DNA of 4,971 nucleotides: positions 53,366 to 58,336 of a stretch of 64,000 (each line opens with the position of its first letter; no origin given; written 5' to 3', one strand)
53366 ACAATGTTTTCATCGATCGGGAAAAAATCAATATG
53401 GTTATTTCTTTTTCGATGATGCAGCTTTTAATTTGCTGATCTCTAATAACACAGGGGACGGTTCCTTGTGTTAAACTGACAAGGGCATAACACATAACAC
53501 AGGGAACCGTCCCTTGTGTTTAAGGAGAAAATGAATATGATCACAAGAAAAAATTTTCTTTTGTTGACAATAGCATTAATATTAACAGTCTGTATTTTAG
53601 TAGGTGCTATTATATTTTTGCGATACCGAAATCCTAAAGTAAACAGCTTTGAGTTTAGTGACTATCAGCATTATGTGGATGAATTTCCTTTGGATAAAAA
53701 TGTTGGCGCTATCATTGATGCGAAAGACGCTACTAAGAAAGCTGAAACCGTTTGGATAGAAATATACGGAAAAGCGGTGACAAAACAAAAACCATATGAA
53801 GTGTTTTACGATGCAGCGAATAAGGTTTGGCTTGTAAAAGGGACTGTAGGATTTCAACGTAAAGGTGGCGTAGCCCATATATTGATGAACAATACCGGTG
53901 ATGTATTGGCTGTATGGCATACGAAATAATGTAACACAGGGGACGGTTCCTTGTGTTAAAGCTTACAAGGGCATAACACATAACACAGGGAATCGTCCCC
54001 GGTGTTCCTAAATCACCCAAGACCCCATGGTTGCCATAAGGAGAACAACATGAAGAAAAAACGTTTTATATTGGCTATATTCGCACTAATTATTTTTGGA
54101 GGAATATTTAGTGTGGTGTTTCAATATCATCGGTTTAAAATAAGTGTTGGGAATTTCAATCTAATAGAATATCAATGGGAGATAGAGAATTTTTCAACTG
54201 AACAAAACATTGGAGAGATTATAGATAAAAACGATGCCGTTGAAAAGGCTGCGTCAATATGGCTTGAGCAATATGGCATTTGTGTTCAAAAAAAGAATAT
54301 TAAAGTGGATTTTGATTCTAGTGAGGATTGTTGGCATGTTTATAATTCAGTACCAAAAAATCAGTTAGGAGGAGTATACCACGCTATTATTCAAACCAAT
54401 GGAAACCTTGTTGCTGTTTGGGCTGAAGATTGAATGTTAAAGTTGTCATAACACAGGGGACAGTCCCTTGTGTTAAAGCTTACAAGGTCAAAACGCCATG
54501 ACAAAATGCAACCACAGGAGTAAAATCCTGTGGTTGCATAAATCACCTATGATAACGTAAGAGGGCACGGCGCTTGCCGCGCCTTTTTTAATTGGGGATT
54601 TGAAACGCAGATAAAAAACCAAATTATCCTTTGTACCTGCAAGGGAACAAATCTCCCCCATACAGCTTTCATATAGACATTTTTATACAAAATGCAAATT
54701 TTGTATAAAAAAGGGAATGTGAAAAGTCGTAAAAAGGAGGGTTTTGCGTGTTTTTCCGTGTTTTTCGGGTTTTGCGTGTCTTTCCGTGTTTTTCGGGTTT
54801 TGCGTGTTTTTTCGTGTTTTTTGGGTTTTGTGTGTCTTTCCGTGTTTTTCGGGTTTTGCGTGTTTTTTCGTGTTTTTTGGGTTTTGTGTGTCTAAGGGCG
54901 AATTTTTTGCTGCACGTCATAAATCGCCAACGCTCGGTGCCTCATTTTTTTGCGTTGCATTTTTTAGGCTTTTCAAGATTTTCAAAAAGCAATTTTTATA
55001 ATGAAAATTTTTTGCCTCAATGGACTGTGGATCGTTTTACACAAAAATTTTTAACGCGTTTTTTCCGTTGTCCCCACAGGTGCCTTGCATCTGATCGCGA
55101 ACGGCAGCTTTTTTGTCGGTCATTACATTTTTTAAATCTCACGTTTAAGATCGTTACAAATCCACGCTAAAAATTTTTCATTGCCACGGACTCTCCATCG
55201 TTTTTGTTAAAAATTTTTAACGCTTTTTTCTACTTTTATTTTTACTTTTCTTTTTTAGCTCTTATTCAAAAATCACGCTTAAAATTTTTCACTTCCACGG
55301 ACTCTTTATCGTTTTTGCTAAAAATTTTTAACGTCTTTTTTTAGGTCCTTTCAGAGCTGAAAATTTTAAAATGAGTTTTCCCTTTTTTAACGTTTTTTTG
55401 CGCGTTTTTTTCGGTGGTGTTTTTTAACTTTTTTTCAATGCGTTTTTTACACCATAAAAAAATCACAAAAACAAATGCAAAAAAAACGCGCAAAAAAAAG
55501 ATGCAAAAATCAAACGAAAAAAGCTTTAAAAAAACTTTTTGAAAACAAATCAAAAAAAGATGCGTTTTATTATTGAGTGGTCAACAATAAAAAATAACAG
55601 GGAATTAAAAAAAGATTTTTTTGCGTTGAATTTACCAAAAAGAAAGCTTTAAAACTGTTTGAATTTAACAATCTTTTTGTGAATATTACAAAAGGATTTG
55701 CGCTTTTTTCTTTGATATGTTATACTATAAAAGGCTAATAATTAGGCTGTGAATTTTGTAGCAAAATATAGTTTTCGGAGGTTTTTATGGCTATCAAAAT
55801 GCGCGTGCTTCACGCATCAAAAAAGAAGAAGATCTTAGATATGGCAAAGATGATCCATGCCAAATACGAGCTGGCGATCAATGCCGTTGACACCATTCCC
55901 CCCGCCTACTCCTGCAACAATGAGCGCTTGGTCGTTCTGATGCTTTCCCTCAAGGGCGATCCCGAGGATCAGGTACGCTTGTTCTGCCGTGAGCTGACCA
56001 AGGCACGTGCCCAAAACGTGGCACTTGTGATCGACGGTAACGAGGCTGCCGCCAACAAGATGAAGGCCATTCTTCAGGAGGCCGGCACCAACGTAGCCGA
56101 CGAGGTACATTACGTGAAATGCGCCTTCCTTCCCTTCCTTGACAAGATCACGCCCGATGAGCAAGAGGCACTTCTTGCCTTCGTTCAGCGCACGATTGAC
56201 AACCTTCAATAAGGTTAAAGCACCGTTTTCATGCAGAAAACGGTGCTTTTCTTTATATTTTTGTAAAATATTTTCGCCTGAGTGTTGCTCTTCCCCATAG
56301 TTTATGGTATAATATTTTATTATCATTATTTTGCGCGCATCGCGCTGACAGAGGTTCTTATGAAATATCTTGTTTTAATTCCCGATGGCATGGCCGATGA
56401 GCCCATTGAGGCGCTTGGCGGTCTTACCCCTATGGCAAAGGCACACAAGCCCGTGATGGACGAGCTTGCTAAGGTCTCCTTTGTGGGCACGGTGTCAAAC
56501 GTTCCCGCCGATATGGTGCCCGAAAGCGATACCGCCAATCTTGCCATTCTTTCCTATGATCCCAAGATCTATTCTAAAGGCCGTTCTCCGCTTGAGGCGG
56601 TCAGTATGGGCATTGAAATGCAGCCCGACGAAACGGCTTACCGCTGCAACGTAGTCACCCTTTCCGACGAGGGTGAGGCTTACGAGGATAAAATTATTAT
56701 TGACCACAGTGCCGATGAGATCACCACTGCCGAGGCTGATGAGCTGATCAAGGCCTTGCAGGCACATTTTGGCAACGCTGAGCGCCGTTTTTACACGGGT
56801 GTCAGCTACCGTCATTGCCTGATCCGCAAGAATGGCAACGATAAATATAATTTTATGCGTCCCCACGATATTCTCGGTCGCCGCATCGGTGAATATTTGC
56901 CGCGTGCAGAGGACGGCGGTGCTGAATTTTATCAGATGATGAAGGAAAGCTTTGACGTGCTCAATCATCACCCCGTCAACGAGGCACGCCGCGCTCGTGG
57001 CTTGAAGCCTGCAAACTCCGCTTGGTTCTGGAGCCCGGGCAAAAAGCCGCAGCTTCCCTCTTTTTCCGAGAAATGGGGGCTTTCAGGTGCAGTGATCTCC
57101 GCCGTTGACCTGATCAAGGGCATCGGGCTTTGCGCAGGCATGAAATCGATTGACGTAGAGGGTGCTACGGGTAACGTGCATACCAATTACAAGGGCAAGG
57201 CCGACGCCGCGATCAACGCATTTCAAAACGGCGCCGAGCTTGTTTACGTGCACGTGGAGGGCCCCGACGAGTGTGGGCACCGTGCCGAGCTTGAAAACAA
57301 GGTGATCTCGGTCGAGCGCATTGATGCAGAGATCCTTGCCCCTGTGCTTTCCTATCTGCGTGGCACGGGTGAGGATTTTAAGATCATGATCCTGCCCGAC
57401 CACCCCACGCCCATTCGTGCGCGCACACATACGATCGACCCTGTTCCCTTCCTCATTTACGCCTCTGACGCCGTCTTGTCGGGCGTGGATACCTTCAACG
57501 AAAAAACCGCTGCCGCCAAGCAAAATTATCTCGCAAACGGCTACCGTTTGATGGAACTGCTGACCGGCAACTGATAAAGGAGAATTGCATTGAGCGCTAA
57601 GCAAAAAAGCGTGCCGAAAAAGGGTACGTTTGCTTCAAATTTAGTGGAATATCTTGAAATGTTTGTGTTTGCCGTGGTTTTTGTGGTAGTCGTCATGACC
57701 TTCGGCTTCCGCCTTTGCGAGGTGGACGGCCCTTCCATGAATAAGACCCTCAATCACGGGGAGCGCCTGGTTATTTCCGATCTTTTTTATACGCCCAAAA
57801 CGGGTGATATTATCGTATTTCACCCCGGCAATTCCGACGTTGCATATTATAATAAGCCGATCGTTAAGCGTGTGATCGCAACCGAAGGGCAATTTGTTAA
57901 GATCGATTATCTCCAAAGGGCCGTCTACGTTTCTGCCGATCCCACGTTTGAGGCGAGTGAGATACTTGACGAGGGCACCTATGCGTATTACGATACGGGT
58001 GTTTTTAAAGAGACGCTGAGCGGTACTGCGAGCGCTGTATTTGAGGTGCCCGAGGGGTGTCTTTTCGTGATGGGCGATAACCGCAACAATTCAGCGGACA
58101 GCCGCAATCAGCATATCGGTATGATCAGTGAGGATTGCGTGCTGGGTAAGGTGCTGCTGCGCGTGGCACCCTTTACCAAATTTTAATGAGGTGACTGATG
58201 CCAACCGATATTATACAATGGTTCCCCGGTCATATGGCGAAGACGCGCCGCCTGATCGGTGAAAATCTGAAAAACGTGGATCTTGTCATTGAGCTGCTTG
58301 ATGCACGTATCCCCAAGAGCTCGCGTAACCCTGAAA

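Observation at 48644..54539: Undescribed 77-bp paired-hairpin element marks every cassette junction in the rhs immunity array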

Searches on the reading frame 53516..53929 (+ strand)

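Call 10: search_protein_families(library=pfam, proteins=[window:53516-53929:+], max_evalue=0.01)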
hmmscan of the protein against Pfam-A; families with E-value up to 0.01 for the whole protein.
window:53516-53929:+ (137 aa): 1 family
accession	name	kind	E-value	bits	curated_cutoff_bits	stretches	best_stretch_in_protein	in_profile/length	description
PF15631.11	Imm-NTF2-2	-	2.6e-12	47.2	26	1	72-137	2-68/68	NTF2 fold immunity protein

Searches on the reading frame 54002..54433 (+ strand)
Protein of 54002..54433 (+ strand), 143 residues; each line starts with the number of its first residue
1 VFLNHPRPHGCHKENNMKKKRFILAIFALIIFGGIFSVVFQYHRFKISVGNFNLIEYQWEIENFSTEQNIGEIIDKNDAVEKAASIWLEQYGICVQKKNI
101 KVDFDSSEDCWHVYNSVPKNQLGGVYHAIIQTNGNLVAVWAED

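Call 10: search_protein_families(library=pfam, proteins=[window:54002-54433:+], max_evalue=0.01)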
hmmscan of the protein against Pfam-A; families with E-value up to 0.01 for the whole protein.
window:54002-54433:+ (143 aa): 1 family
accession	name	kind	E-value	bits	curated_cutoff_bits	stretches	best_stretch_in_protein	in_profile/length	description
PF15631.11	Imm-NTF2-2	-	0.0016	19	26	1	79-137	2-62/68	NTF2 fold immunity protein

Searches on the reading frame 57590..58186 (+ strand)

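Call 11: search_protein_families(library=pfam, proteins=[window:57590-58186:+], max_evalue=0.001)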
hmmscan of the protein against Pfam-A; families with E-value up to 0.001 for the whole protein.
window:57590-58186:+ (198 aa): 1 family
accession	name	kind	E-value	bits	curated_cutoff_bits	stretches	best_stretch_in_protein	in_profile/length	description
PF10502.14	Peptidase_S26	-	2.9e-33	115.6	22.9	1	19-192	2-167/168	Signal peptidase, peptidase S26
